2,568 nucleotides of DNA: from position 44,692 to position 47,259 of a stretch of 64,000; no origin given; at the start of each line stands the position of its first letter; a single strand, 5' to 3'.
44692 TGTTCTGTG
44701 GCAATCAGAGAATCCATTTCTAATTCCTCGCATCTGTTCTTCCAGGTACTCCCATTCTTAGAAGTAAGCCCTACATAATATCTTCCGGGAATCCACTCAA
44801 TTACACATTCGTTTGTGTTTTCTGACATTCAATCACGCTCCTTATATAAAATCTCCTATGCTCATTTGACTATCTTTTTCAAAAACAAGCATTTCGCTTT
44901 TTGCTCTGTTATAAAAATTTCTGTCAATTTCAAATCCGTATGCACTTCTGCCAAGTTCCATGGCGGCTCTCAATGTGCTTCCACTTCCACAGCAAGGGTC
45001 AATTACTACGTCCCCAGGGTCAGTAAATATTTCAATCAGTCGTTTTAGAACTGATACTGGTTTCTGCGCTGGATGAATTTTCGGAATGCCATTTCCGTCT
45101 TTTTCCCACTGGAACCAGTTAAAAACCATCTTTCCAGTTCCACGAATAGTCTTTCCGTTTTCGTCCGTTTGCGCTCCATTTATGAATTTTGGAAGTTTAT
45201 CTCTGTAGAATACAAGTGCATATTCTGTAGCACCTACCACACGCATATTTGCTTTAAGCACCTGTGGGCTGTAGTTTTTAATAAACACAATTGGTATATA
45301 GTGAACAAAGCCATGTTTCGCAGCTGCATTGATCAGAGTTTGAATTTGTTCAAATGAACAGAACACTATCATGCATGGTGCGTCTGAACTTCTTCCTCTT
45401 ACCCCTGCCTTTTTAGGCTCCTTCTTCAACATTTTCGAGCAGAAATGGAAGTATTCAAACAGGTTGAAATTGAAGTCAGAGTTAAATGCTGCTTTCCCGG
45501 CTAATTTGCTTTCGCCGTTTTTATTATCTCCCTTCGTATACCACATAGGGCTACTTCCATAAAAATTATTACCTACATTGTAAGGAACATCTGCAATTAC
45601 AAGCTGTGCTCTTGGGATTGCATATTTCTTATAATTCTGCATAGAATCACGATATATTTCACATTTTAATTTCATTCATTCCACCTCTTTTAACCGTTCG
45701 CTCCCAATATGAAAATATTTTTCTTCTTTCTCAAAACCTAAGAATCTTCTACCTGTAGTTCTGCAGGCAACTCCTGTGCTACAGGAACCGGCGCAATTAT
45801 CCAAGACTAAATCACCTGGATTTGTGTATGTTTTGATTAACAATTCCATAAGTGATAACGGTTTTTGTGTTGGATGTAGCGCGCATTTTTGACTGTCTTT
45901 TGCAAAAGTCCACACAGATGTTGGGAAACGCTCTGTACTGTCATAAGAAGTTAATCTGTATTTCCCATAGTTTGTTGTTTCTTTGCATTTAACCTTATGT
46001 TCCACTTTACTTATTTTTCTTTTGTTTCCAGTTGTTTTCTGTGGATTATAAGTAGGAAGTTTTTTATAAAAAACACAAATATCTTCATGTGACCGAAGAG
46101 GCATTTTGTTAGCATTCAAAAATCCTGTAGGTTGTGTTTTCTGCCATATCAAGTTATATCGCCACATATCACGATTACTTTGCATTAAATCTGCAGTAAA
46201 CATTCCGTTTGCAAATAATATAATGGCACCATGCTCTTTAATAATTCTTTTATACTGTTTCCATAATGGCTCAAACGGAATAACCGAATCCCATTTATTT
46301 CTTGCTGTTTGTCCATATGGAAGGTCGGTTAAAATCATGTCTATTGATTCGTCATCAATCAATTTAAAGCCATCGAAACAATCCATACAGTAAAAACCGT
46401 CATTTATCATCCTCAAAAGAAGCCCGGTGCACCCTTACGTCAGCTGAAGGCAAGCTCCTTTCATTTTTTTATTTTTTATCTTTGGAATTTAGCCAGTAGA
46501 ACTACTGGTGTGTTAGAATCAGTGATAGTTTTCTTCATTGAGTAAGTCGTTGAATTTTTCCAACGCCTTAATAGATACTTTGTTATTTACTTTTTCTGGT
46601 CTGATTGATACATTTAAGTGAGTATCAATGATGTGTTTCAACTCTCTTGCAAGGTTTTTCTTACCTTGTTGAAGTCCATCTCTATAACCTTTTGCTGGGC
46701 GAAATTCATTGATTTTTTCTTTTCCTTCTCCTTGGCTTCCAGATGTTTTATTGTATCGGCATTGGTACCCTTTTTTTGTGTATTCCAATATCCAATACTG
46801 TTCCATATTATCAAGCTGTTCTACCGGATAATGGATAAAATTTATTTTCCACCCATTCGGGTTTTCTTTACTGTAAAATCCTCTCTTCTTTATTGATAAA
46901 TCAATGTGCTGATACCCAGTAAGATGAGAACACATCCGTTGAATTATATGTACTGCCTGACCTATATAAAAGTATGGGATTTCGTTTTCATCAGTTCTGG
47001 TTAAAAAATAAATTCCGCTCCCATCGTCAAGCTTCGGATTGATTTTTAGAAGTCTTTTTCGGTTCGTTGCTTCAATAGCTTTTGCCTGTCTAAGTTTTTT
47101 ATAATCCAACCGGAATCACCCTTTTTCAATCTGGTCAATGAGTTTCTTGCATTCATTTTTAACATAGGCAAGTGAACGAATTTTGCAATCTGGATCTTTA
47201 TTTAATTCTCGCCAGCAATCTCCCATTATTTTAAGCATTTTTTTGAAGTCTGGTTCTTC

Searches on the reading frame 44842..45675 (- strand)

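Call 31: search_protein_families(library=pfam, proteins=[window:44842-45675:-], max_evalue=0.001)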
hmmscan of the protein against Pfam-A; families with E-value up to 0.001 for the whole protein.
window:44842-45675:- (277 aa): 1 family
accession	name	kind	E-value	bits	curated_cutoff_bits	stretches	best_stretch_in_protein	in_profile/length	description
PF01555.25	N6_N4_Mtase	-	5.4e-29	102.2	26.7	1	24-259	2-220/221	DNA methylase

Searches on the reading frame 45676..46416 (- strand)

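Call 31: search_protein_families(library=pfam, proteins=[window:45676-46416:-], max_evalue=0.001)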
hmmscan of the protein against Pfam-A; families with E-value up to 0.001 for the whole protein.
window:45676-46416:- (246 aa): 1 family
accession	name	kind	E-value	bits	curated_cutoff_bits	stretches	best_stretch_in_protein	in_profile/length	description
PF01555.25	N6_N4_Mtase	-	1.2e-30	107.6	26.7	1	25-237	1-218/221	DNA methylase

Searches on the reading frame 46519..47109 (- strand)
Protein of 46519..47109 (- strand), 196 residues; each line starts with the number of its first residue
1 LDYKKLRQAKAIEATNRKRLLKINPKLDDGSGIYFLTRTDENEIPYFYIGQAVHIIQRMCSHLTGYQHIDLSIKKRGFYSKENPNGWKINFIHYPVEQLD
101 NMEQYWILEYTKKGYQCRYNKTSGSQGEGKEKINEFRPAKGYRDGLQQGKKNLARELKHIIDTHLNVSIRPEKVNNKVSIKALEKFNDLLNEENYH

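Call 79: search_protein_families(library=pfam, proteins=[window:46519-47109:-], max_evalue=0.001)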
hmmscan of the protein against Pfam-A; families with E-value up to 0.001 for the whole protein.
window:46519-47109:- (196 aa): 1 family
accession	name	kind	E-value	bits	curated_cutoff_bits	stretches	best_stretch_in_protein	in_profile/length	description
PF01541.30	GIY-YIG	-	0.00084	20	22.6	0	32-116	3-78/78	GIY-YIG catalytic domain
